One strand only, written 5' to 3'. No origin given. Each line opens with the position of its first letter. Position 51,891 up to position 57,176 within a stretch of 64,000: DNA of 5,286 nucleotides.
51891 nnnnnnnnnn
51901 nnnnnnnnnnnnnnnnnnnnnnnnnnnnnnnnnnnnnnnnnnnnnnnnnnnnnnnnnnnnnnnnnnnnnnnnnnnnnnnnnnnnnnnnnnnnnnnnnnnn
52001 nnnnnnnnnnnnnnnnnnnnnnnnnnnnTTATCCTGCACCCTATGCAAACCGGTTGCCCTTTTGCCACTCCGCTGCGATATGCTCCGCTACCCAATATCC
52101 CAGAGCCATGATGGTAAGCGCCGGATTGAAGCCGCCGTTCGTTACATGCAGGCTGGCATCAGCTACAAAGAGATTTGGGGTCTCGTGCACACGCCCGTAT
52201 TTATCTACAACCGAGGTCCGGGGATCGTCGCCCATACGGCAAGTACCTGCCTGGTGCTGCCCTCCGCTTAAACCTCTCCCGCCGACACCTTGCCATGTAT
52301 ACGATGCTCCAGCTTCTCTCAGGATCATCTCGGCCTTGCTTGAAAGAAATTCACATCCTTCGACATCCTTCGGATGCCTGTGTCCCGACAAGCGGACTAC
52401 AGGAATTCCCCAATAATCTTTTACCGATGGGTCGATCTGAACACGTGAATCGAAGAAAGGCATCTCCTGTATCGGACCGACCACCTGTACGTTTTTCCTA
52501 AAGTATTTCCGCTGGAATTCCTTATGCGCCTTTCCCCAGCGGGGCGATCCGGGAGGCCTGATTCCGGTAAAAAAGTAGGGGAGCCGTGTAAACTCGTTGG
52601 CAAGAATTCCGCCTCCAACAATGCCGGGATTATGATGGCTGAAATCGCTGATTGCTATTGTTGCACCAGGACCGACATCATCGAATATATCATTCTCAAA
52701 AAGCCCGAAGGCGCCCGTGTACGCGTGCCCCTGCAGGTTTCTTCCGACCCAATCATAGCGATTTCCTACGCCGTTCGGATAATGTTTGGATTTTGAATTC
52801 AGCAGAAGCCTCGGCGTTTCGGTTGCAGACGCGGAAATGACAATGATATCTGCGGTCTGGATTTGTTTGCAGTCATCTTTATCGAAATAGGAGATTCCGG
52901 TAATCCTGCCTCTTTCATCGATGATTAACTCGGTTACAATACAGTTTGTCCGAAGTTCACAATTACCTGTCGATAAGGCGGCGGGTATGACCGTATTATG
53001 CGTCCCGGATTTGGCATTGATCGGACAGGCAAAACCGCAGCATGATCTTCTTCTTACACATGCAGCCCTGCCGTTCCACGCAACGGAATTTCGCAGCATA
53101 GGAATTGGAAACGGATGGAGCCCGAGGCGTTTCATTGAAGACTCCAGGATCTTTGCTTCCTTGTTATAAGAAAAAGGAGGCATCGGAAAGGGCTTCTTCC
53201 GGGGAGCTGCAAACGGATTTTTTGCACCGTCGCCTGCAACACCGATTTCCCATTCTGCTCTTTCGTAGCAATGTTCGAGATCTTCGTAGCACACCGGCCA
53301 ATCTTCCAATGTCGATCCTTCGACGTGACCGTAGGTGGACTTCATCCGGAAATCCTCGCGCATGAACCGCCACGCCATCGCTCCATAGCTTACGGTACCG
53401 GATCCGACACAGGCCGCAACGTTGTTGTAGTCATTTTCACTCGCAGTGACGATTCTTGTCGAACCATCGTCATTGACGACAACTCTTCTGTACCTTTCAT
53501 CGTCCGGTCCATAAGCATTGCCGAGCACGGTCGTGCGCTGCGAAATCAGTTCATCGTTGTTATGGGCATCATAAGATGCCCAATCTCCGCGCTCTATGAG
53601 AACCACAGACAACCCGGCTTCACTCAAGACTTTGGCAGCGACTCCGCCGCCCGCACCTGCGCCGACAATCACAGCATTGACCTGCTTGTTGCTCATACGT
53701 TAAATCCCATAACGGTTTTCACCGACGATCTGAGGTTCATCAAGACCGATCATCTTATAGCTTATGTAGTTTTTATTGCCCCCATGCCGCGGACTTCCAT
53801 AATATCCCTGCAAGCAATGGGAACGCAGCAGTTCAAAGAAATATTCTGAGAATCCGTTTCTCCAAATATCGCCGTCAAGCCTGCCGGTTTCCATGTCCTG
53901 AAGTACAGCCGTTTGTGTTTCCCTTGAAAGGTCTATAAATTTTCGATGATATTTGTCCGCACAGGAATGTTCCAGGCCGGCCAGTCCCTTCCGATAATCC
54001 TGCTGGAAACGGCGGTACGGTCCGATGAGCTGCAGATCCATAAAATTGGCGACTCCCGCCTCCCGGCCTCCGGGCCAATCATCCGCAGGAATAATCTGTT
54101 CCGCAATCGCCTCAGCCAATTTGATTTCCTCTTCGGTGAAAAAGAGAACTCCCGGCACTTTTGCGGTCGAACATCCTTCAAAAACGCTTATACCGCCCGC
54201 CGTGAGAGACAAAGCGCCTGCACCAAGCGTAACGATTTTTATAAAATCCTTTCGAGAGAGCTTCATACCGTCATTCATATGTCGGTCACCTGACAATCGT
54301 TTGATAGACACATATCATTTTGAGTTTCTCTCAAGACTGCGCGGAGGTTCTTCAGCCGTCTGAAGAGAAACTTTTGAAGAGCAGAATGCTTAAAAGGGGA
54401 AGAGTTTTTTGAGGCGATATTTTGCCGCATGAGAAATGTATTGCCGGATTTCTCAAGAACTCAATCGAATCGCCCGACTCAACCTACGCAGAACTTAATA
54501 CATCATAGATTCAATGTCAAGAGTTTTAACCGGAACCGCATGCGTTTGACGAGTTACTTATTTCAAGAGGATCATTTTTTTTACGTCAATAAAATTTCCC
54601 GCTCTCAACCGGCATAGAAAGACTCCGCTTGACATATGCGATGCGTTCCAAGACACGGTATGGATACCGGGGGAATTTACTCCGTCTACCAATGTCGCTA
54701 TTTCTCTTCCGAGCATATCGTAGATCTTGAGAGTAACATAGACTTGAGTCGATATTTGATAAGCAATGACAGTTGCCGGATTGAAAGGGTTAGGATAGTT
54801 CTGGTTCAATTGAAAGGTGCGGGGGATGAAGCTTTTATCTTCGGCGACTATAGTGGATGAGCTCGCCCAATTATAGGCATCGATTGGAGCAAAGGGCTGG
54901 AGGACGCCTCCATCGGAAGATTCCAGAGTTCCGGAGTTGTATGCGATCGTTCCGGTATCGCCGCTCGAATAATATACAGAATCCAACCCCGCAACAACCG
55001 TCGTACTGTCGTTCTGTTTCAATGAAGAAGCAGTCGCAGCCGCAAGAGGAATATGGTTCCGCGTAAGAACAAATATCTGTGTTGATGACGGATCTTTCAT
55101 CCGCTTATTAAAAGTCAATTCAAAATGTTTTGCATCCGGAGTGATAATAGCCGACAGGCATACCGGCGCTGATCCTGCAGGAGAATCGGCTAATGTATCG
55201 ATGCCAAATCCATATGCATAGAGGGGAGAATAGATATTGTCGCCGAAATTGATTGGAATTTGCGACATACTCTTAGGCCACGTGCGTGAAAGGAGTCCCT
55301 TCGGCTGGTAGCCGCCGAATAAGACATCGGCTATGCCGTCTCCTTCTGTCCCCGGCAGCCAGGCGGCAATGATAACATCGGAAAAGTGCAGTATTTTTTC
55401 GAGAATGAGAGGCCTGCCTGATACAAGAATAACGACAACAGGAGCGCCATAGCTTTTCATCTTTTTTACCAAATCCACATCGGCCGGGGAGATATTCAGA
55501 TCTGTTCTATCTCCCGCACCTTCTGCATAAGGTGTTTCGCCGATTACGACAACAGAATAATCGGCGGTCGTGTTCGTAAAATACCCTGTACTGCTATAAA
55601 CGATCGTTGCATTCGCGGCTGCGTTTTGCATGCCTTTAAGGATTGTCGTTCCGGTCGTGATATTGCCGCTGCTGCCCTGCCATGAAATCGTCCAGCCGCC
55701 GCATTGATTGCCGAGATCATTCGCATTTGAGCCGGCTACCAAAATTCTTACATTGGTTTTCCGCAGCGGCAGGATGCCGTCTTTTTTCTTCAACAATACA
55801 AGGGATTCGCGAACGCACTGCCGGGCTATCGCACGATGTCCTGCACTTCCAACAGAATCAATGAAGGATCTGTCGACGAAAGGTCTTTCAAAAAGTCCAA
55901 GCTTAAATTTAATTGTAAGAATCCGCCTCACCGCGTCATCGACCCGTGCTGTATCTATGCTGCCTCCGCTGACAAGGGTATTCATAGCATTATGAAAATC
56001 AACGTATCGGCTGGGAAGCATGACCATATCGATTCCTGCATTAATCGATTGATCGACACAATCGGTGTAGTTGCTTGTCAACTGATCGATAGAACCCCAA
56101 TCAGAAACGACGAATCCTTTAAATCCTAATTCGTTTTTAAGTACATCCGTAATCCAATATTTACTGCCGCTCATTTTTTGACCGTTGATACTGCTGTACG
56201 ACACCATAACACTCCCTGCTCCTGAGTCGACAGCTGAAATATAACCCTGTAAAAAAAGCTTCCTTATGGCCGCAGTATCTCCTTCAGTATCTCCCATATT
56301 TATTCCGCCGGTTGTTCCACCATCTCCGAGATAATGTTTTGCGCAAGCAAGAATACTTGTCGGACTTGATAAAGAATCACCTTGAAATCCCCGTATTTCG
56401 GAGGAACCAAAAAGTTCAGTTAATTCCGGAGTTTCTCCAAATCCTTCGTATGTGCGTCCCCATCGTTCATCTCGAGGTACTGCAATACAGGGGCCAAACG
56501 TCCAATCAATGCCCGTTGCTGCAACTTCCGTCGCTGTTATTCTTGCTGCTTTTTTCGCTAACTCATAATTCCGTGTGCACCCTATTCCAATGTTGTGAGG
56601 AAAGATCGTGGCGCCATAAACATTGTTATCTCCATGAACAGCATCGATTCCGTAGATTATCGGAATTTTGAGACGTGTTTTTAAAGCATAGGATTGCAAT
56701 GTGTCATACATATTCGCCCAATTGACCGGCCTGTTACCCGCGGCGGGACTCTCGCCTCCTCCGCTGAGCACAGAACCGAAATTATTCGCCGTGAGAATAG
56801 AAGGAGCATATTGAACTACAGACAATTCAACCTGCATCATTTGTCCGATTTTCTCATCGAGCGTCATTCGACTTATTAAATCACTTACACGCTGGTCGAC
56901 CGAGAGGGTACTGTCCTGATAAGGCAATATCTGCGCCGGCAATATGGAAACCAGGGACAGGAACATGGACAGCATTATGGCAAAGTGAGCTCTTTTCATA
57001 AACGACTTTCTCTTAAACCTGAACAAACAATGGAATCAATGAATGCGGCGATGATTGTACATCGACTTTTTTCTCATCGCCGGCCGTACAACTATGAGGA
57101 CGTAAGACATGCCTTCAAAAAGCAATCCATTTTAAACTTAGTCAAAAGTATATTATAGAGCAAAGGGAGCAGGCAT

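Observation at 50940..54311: Gamma-alpha-beta flavoprotein sugar dehydrogenase operon with a nine-haem membrane cytochrome in place of the usual trihaem subunit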

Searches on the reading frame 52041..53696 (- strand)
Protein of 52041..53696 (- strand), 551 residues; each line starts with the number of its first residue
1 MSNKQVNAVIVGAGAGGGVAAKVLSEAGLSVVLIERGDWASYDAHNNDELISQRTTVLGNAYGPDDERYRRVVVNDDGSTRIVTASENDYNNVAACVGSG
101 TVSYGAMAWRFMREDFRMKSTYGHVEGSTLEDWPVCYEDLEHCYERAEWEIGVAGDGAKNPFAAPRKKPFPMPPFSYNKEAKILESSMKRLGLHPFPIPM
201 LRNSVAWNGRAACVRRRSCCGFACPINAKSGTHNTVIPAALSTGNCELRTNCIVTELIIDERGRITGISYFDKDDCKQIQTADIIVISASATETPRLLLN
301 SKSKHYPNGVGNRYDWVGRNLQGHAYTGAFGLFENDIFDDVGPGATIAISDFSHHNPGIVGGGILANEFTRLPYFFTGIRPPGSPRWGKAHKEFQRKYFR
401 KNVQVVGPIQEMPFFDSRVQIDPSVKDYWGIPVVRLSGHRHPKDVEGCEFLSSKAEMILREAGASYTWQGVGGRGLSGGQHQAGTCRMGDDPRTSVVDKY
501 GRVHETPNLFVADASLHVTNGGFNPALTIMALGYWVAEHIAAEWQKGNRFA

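Call 3: search_protein_families(library=pfam, proteins=[window:52041-53696:-], max_evalue=0.01)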
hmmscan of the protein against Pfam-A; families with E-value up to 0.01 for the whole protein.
window:52041-53696:- (551 aa): 8 families
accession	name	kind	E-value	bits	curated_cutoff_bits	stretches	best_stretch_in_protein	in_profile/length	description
PF05199.19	GMC_oxred_C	-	3.5e-22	79.9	24.6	1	416-533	4-139/139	GMC oxidoreductase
PF00732.25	GMC_oxred_N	-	1.5e-15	58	23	1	215-324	112-216/218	GMC oxidoreductase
PF01494.25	FAD_binding_3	-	1.5e-05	24.8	22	1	6-55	2-49/349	FAD binding domain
PF01266.30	DAO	-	4.3e-05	23.6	27.9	1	8-53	2-48/353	FAD dependent oxidoreductase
PF00890.30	FAD_binding_2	-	5e-05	23.1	20.4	0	8-38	2-32/414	FAD binding domain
PF13450.12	NAD_binding_8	-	5.7e-05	23.7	21.9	1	10-45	1-36/68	NAD(P)-binding Rossmann-like domain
PF07992.20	Pyr_redox_2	-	0.00088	19.2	26.1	1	8-41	3-36/291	Pyridine nucleotide-disulphide oxidoreductase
PF00070.33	Pyr_redox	-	0.0054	17.7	22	0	8-41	2-35/82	Pyridine nucleotide-disulphide oxidoreductase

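Call 4: search_protein_families(library=ncbifam, proteins=[window:52041-53696:-], max_evalue=0.01)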
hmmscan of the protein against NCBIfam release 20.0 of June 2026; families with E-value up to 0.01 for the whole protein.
window:52041-53696:- (551 aa): 26 families (the best 25 are shown)
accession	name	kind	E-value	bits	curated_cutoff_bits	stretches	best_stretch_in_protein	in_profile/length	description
NF002550.0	PRK02106.1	subfamily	1.2e-16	60.3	605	2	481-540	473-533/563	choline dehydrogenase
TIGR03970.1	mycofact_MftG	equivalog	9.9e-15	54.4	387.45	2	476-540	421-486/487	mycofactocin dehydrogenase MftG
TIGR01810.1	betA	equivalog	2.3e-14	52.9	732.1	2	480-531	465-518/532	choline dehydrogenase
NF058674.1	CholsOxChoxAB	equivalog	6.4e-14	51.3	850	2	481-540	473-532/535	cholesterol oxidase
TIGR04542.1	GMC_mycofac_2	equivalog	1.5e-10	40.7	400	2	479-539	369-424/425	mycofactocin system GMC family oxidoreductase MftG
TIGR02462.1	pyranose_ox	equivalog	6.5e-10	38.5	544.9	1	480-543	483-546/548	pyranose oxidase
NF038210.1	GMC_mycofac_3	equivalog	1.8e-07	30.4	300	0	9-38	2-31/418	mycofactocin system GMC family oxidoreductase MftG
NF007450.0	PRK10015.1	subfamily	5.4e-07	28.7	466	1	1-42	1-42/429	FAD-dependent oxidoreductase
NF007542.0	PRK10157.1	subfamily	5.1e-05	22.2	610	1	1-41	1-41/428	FAD-dependent oxidoreductase FixC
TIGR02032.1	GG-red-SF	subfamily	7.9e-05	22.5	158.8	1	8-42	3-37/297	geranylgeranyl reductase family protein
NF053717.1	VnlPnlRedVprA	equivalog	0.0001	21.3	600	1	3-38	4-39/481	vinyl phenol reductase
NF009478.0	PRK12844.1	equivalog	0.00027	19.4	789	0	4-38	7-41/559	3-ketosteroid-delta-1-dehydrogenase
TIGR01813.1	flavo_cyto_c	subfamily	0.00061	18.6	285.45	0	244-288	143-187/444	flavocytochrome c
NF041080.1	DGGGPL_reductase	equivalog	0.00071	18.6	580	1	7-41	3-37/447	digeranylgeranylglycerophospholipid reductase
NF004833.1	PRK06185.1-1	subfamily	0.0011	17.8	488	0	245-312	120-185/403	FAD-dependent oxidoreductase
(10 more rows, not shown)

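Call 12: search_solved_structures(query=window:52041-53696:-, max_evalue=0.00001, show_alignments=2)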
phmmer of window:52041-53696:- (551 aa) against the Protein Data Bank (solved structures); distinct sequences matched with E-value up to 0.00001: 17.
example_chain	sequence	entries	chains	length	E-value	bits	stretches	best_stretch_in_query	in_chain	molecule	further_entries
8hdd_A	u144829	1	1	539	3.5e-51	177.4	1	4-344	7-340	Glucose dehydrogenase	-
6a2u_B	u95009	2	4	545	4.2e-51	177.1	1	4-344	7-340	Glucose dehydrogenase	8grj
8xcm_A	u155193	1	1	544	1.4e-46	162.2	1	6-543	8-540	Fructose dehydrogenase large subunit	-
7w2j_A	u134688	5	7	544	7.4e-46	159.8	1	6-543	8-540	Fructose dehydrogenase large subunit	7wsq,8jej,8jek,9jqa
8k6k_A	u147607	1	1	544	8.9e-46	159.5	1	6-543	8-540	Fructose dehydrogenase (N1146A) large subunit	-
8k6j_A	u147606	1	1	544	8.1e-45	156.4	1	6-543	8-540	Fructose dehydrogenase (H1147A) large subunit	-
8xcn_A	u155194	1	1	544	8.4e-45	156.3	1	6-543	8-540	Fructose dehydrogenase large subunit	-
9fl2_A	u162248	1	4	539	9.7e-08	34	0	478-541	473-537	pyranose oxidase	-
8b7s_A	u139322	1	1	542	9.8e-08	33.9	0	481-524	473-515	Chloramphenicol-inactivating oxidoreductase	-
1kdg_A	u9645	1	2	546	7.3e-07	31.1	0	7-38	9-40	cellobiose dehydrogenase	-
1naa_A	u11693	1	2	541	8.7e-07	30.8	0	8-38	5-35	Cellobiose dehydrogenase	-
1coy_A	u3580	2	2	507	1.1e-06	30.5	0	495-533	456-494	CHOLESTEROL OXIDASE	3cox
3t37_A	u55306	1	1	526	1.3e-06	30.2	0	478-527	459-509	Probable dehydrogenase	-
4ha6_A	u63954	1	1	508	1.5e-06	30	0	478-527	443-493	Pyridoxine 4-oxidase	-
8qve_A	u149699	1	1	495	1.7e-06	29.8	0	415-542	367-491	Pyranose oxidase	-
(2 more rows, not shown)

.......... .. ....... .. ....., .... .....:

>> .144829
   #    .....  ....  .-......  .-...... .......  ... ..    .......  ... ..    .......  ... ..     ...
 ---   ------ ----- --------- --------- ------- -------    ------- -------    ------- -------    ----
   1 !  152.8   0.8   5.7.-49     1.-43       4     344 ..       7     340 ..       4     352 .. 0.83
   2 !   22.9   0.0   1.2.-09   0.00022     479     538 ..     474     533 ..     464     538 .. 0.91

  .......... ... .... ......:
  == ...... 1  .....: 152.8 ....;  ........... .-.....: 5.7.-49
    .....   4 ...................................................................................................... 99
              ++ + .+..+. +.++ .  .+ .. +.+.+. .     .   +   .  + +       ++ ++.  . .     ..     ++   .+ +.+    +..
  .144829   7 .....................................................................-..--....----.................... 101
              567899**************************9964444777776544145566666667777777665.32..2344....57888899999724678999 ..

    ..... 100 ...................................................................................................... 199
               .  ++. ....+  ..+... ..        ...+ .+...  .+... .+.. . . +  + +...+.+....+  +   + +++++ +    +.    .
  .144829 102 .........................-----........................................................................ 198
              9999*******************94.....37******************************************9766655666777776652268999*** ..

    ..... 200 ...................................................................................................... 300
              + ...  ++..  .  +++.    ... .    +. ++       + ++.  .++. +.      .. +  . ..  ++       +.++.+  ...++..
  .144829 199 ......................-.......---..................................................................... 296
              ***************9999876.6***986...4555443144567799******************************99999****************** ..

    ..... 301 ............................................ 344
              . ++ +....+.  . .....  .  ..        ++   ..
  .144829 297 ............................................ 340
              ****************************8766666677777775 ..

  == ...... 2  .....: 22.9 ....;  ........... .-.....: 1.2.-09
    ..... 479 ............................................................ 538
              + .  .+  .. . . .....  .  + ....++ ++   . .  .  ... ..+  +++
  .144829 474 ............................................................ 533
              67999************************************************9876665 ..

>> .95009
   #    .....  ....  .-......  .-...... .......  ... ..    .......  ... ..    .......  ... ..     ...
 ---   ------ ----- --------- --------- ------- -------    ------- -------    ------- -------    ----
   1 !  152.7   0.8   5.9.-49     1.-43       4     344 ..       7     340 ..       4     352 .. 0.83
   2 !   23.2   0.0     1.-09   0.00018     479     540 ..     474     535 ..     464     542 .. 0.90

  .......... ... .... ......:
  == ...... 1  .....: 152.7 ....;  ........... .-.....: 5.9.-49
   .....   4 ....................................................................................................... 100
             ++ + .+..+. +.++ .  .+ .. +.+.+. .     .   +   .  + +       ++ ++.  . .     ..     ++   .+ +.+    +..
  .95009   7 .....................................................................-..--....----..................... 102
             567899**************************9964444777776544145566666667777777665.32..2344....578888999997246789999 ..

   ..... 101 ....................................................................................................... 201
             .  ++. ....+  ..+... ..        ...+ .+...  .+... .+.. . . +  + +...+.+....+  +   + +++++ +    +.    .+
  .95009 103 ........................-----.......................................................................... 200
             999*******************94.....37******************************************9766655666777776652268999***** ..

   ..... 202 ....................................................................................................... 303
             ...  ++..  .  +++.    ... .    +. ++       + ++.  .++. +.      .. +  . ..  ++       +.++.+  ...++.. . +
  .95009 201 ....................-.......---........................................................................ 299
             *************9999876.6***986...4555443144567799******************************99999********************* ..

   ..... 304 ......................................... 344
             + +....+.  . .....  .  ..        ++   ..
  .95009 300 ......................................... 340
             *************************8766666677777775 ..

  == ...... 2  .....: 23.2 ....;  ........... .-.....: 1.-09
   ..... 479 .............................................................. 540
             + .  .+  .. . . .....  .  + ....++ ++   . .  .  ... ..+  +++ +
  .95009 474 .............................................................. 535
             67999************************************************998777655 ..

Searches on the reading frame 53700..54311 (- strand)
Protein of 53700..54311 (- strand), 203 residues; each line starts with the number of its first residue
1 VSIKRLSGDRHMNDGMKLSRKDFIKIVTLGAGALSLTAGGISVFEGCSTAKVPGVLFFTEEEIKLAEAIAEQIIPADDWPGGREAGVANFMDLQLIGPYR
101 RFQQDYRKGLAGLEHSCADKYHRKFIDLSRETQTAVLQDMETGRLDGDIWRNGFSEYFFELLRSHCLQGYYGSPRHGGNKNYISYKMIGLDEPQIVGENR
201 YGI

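Call 3: search_protein_families(library=pfam, proteins=[window:53700-54311:-], max_evalue=0.01)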
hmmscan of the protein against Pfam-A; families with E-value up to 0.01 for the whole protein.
window:53700-54311:- (203 aa): 1 family
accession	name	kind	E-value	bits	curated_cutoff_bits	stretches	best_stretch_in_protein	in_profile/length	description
PF13618.11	Gluconate_2-dh3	-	6.9e-32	111.1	23.4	1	60-189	1-132/135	Gluconate 2-dehydrogenase subunit 3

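Call 4: search_protein_families(library=ncbifam, proteins=[window:53700-54311:-], max_evalue=0.01)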
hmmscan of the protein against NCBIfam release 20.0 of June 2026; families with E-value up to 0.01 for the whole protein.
window:53700-54311:- (203 aa): 0 families

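Call 13: search_solved_structures(query=window:53700-54311:-, max_evalue=0.1, show_alignments=2)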
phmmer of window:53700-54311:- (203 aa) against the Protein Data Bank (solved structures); distinct sequences matched with E-value up to 0.1: 0.

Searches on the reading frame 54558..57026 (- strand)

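Call 3: search_protein_families(library=pfam, proteins=[window:54558-57026:-], max_evalue=0.01)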
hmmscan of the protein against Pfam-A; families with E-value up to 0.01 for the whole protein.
window:54558-57026:- (822 aa): 3 families
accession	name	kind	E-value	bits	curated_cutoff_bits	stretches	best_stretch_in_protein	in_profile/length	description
PF00933.27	Glyco_hydro_3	-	5.1e-77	259.8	27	1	55-371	1-315/316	Glycosyl hydrolase family 3 N terminal domain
PF01915.27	Glyco_hydro_3_C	-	4.7e-40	138.1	31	1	409-610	1-199/200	Glycosyl hydrolase family 3 C-terminal domain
PF18962.6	Por_Secre_tail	-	1.7e-06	28.6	27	1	744-819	2-74/75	Secretion system C-terminal sorting domain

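Call 4: search_protein_families(library=ncbifam, proteins=[window:54558-57026:-], max_evalue=0.01)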
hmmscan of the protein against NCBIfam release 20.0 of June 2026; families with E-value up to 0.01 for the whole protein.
window:54558-57026:- (822 aa): 11 families
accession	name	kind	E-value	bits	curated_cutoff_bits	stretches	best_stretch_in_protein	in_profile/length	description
NF052331.1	Bet13-16Glucosase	equivalog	1.4e-107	360.8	1330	2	34-471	3-440/750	exo-beta-d-1,3/1,6-glucosidase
NF011678.0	PRK15098.1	equivalog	9.5e-102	341.7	666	2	36-485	26-466/765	beta-glucosidase BglX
NF041776.1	xylosidase_Xyl3A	equivalog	8.7e-71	239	1250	3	127-489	52-430/846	xylan 1,4-beta-xylosidase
NF041579.1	betaxyl_Flavo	equivalog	2.1e-66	224.6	1350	2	114-594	58-566/716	beta-xylosidase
NF052329.1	XyloArabinsidase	equivalog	9.2e-66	222.4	1050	1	43-594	2-586/750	beta-xylosidase/alpha-l-arabinosidase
NF041610.1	alph_arabinopyran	equivalog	3.5e-41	141.2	1300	1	137-591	56-496/738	exo-alpha-(1->6)-L-arabinopyranosidase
NF052330.1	BetGlucosiCelf0468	equivalog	1.2e-40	139.5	1300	2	133-445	48-356/817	beta-d-glucosidase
NF003740.0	PRK05337.1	equivalog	4.5e-16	58.9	207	1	152-352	95-295/340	beta-N-acetylhexosaminidase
TIGR04183.1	Por_Secre_tail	domain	2.2e-09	37.2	23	1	744-819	2-70/72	T9SS type A sorting domain-containing protein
NF052323.1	T9SSA_dep_M6i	equivalog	7.2e-08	30.8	600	1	742-811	959-1027/1043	T9SS-dependent M6-like inactivated metalloprotease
NF038113.1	T9SSA_dep_M36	equivalog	7.3e-06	24.4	885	1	739-820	791-868/869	T9SS-dependent M36 family metallopeptidase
